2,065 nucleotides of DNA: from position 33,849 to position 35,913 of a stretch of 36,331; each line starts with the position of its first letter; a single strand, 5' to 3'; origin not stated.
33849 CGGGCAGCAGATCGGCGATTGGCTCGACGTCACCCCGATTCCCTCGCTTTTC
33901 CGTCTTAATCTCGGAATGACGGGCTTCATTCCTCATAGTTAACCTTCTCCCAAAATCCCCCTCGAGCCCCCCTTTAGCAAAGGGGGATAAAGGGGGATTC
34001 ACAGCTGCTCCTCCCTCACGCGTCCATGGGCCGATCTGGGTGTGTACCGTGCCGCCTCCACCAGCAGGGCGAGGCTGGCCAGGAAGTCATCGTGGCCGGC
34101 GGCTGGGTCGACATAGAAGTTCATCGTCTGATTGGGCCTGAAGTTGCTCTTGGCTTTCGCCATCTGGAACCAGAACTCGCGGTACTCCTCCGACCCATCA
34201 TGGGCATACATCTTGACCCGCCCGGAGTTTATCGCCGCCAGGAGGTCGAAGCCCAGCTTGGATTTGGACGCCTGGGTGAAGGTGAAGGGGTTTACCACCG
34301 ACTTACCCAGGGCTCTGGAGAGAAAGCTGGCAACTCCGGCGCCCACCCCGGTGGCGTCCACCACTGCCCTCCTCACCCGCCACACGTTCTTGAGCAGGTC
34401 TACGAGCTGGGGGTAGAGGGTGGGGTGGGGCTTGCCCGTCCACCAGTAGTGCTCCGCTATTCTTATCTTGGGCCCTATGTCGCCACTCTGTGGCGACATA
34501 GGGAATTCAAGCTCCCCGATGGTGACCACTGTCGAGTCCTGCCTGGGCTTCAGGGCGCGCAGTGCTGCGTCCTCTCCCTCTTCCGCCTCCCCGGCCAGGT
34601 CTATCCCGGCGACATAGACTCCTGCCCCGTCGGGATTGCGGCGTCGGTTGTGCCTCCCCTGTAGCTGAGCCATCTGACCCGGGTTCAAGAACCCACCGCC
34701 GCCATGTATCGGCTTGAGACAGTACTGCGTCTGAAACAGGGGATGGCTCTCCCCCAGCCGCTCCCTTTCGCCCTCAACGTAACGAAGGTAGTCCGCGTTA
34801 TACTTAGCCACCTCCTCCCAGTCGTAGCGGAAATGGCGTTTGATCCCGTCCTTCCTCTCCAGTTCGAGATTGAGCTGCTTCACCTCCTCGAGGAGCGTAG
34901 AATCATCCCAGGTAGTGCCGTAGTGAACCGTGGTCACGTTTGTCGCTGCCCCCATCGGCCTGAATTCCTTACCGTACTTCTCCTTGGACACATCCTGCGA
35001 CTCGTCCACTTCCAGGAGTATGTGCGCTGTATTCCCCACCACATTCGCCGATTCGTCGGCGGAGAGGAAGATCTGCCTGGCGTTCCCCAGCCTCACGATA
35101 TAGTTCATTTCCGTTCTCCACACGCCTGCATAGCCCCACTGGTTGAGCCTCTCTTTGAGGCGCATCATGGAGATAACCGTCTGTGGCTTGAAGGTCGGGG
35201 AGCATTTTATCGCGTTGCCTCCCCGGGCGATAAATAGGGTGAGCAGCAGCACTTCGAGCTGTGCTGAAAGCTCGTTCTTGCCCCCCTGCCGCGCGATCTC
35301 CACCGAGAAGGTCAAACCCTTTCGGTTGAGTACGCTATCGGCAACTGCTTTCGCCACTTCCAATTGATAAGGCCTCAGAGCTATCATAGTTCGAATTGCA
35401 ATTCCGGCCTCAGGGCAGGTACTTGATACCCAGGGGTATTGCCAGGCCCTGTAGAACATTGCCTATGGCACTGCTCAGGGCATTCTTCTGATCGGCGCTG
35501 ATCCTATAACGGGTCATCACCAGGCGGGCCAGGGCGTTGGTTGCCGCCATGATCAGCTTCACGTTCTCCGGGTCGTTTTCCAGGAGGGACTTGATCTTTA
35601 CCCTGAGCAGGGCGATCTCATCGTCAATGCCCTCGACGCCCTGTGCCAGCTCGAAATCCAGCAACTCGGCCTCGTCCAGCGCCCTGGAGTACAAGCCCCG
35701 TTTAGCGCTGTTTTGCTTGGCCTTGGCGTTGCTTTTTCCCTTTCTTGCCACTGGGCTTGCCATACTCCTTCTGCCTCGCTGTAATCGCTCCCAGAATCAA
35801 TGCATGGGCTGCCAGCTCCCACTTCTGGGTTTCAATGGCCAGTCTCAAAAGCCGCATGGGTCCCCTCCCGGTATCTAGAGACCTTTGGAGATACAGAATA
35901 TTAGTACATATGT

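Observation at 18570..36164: Virion gene set split at the portal/scaffold joint by 5.5 kb of cellular metabolism genes, with no lifecycle genes in view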

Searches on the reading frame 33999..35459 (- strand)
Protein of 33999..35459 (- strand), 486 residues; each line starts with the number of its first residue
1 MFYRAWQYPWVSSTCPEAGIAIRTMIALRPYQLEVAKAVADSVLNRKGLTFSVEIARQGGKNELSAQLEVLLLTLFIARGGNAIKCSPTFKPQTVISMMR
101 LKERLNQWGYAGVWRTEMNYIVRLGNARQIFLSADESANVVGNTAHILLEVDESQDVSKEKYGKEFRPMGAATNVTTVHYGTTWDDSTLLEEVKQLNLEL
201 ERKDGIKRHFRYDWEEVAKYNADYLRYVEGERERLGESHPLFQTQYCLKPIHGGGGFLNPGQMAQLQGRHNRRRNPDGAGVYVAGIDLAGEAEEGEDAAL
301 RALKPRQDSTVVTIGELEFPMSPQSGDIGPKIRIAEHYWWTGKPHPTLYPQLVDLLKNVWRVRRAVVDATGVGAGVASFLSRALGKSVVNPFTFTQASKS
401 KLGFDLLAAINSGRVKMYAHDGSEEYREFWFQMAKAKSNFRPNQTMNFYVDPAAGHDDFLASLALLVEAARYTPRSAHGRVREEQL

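Call 4: search_protein_families(library=pfam, proteins=[window:33999-35459:-], max_evalue=0.01)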
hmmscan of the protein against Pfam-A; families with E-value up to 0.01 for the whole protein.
window:33999-35459:- (486 aa): 1 family
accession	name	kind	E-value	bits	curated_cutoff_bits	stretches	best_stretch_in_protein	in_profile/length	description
PF17289.8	Terminase_6C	-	0.0063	16.9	22.6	0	331-460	25-145/155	Terminase RNaseH-like domain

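Call 6: search_protein_families(library=phrogs, proteins=[window:33999-35459:-], max_evalue=0.01)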
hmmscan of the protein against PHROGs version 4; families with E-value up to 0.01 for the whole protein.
window:33999-35459:- (486 aa): 2 families
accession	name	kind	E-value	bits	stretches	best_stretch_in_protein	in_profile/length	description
phrog_5909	-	head and packaging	1.6e-05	25.2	1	329-419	133-220/285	terminase large subunit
phrog_5713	-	head and packaging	0.00064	20.7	1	356-417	16-75/143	terminase large subunit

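Call 8: find_encoding_contigs(protein=window:33999-35459:-, flank=10000, max_places=10)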
Protein window:33999-35459:- (486 aa): no gene with exactly this product is on record in the collection.

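Call 28: search_solved_structures(query=A2, max_evalue=1)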
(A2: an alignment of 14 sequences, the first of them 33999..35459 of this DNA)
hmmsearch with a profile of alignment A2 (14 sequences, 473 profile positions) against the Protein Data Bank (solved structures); distinct sequences matched with E-value up to 1: 3.
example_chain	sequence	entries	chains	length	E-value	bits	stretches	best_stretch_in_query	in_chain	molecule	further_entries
5m1q_A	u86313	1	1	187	0.25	12.8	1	347-453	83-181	Phage terminase large subunit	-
5m1f_A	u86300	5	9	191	0.27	12.7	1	347-453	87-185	Phage terminase large subunit | Terminase large subunit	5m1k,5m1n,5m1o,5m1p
5tge_A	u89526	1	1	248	0.35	12.3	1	347-454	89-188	Phage terminase large subunit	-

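Call 76: find_homologous_proteins(query=window:33999-35459:-, max_evalue=0.00001)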
Query window:33999-35459:- (486 aa): 3738 proteins with E <= 0.00001 among 8000 candidates; the best 120 are listed.
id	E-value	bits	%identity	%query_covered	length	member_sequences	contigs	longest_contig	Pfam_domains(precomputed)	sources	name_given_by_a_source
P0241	1.7e-293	992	96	93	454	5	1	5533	-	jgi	-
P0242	8.0e-286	967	94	93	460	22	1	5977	-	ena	-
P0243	1.1e-269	913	87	94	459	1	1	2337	-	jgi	jgi:hypothetical protein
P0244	3.1e-269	912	86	95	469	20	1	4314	-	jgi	-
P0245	6.7e-267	904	86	95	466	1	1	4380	-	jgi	-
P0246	1.7e-263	893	86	93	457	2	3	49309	-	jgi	-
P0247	4.0e-263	892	85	95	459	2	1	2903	-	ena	-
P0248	8.3e-263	891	87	92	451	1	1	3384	-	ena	-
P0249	2.2e-260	883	84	95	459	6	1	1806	-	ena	-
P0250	4.0e-258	875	82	95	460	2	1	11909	-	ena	-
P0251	6.7e-257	871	83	94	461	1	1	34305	-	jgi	-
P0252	7.3e-256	868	81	94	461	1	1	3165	-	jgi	jgi:hypothetical protein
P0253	4.2e-255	865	84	93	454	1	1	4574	-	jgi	jgi:hypothetical protein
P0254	7.1e-255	864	81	95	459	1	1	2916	-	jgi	-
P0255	3.4e-254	862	82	95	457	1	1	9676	-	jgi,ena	-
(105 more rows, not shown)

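Call 82: search_protein_families(library=padloc, proteins=[window:33999-35459:-], max_evalue=0.01)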
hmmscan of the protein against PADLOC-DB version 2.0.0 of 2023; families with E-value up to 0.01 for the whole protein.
window:33999-35459:- (486 aa): 0 families

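Call 83: search_protein_families(library=ncbifam, proteins=[window:33999-35459:-], max_evalue=0.01)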
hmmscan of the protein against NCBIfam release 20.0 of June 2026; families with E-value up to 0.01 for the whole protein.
window:33999-35459:- (486 aa): 0 families

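Call 88: predict_structure(alignment_id=A8)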
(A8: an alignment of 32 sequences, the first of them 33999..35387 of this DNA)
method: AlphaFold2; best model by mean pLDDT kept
length: 462 residues; sequences in the alignment: 32
mean_pLDDT: 60.0   pTM: 0.53
mean pLDDT of the five models: 60.0, 53.5, 48.4, 42.6, 39.8
residues with pLDDT >= 90: 83; 70-90: 87; 50-70: 112; < 50: 180
segments of 3 or more residues with pLDDT < 50: 1-4, 17-42, 51-70, 88-169, 183-188, 226-231, 268-274, 416-421, 453-462
pLDDT, mean of each block of 10 residues (from residue 1): 48 48 34 38 50 38 39 54 51 36 31 25 26 30 26 25 43 58 46 54 63 56 48 73 91 89 70 49 82 75 75 88 90 95 87 92 91 71 82 92 86 54 53 77 89 44 36
secondary structure, 60 per line:
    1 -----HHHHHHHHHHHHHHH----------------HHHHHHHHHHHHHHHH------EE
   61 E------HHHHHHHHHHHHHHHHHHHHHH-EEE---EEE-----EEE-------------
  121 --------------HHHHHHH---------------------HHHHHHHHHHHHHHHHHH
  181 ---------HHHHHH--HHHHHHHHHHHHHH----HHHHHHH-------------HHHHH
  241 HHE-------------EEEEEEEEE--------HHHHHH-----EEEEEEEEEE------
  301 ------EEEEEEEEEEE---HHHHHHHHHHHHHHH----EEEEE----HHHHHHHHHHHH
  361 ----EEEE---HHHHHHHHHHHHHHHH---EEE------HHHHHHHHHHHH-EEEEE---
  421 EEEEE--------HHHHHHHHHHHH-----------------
elements in order: H6-20 H37-52 E59-61 H68-89 E91-93 E97-99 E105-107 H135-141 H163-180 H190-195 H198-211 H216-222 H236-242 E257-265 H274-279 E285-294 E307-317 H321-335 E340-344 H349-360 E365-368 H372-387 E391-393 H400-411 E413-417 E421-425 H434-445

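Call 92: fold_search(model_id=the predicted structure, library=pdb)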
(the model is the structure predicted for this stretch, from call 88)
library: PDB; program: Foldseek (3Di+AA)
matches with E <= 10: 331; with E <= 0.001: 17
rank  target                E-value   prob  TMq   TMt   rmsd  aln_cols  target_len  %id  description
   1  5m1o_A                2.4e-08  1.00  0.33  0.75   4.7       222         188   18  Crystal structure of the large terminase nuclease from thermophilic phage G20c with bound Cobalt (released 2016-10-26)
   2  5m1k_A                7.8e-08  1.00  0.33  0.75   4.7       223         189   17  Crystal structure of the large terminase nuclease from thermophilic phage G20c with bound Magnesium (released 2016-10-26)
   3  5m1f                  8.7e-08  1.00  0.31  0.72   4.1       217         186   18  Crystal structure of the large terminase nuclease from thermophilic phage G20c (released 2016-10-26)
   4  5m1o_B                1.8e-07  1.00  0.34  0.77   3.7       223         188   17  Crystal structure of the large terminase nuclease from thermophilic phage G20c with bound Cobalt (released 2016-10-26)
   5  5m1p_A                2.8e-07  1.00  0.32  0.74   4.4       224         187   17  Crystal structure of the large terminase nuclease from thermophilic phage G20c with bound Calcium (released 2016-10-26)
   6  8dgc_E                2.1e-06  1.00  0.27  0.24  20.6       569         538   13  Avs3 bound to phage PhiV-1 terminase (released 2022-08-03)
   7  5tge                  5.1e-06  1.00  0.30  0.68   4.6       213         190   16  Thermus Phage P74-26 Large Terminase Nuclease Domain (released 2017-01-25)
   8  5oeb_A                5.8e-06  1.00  0.33  0.38   4.8       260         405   11  Structure of large terminase from the thermophilic bacteriophage D6E in complex with ADP (Crystal form 3) (released 2017-10-11)
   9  5m1q                  6.1e-06  1.00  0.30  0.74   4.0       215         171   19  Crystal structure of the large terminase nuclease from thermophilic phage G20c with bound Zinc (released 2016-10-26)
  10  6z6d                  7.3e-06  1.00  0.30  0.29  18.7       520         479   14  Crystal structure of the HK97 bacteriophage large terminase (released 2021-06-09)
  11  4ife                  6.9e-05  1.00  0.29  0.31  14.2       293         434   11  Crystal Structure of the large terminase subunit gp2 of bacterial virus Sf6 complexed with ATP (released 2013-05-01)
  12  4iei                  1.3e-04  1.00  0.30  0.31  14.1       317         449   10  Crystal Structure of the large terminase subunit gp2 of bacterial virus Sf6 complexed with ADP (released 2013-05-01)
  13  4iee                  1.5e-04  1.00  0.29  0.30  14.3       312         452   11  Crystal Structure of the large terminase subunit gp2 of bacterial virus Sf6 complexed with ATP-r-S (released 2013-05-01)
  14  4idh                  1.7e-04  1.00  0.31  0.32  14.1       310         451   11  Crystal Structure of the large terminase subunit gp2 of bacterial virus Sf6 (released 2013-05-01)
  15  5c12                  3.4e-04  1.00  0.28  0.50   6.9       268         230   10  Nuclease domain of the large terminase subunit gp2 of bacterial virus Sf6 (released 2015-10-21)
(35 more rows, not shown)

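Call 102: search_dna_similar(query=window:33999-35387:-, collection=phages, mode=protein, max_rows=8, max_evalue=0.001)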
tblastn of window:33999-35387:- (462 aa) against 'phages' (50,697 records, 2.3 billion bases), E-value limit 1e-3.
Records with a match: 4; places in all: 4; records where one place covers at least 80% of the query: 4.
Best place of each record, by identity: <60% 4.
By first word of the organism name: Bacillus 4.
By host as written in the record: Bacillus bogoriensis 2; Bacillus cereus 2.
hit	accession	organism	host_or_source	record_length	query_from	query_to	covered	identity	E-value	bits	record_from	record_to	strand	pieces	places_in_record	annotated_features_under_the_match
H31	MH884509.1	Bacillus phage vB_BboS-125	Bacillus bogoriensis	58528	7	446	95%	31.5%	1e-37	152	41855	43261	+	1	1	terminase-like family protein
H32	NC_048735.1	Bacillus phage vB_BboS-125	Bacillus bogoriensis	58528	7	446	95%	31.5%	1e-37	152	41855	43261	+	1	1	terminase-like family protein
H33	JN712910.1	Bacillus phage BCD7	Bacillus cereus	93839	2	447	97%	29.6%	2e-29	128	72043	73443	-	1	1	putative terminase large subunit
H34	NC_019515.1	Bacillus phage BCD7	Bacillus cereus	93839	2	447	97%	29.6%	2e-29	128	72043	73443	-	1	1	putative terminase large subunit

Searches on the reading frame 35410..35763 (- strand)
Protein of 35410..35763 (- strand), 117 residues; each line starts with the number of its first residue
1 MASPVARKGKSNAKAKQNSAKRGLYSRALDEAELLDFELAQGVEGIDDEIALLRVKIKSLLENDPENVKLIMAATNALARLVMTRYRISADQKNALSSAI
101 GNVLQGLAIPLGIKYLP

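Call 5: search_protein_families(library=pfam, proteins=[window:35410-35763:-], max_evalue=0.01)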
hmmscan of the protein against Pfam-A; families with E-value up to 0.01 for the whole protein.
window:35410-35763:- (117 aa): 0 families

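Call 68: search_protein_families(library=phrogs, alignment_id=A5, max_evalue=0.1)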
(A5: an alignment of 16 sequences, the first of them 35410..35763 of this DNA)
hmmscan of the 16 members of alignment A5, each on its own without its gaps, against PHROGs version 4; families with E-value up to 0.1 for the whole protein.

A. member 1, window:35410-35763:- (117 aa): 3 families
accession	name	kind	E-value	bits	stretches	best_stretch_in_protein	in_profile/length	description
phrog_5894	-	unknown function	0.033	15.2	1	61-99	46-84/166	-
phrog_1889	-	head and packaging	0.071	13.6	0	9-61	82-141/276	terminase small subunit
phrog_19659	-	unknown function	0.071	13.4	1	7-59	124-177/390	-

B. families by the number of members that match (of 16 scanned): 9 families
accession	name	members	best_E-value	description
phrog_1889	-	6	9.8e-08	terminase small subunit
phrog_19659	-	4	7.9e-08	-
phrog_509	-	2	4e-06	terminase small subunit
phrog_370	-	2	0.0043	terminase small subunit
phrog_9511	-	1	0.004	-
phrog_27316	-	1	0.03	-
phrog_5894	-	1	0.033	-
phrog_9231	-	1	0.054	terminase small subunit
phrog_27619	-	1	0.055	-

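Call 82: search_protein_families(library=padloc, proteins=[window:35410-35763:-], max_evalue=0.01)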
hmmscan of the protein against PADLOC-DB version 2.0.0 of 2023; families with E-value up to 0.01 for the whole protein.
window:35410-35763:- (117 aa): 0 families
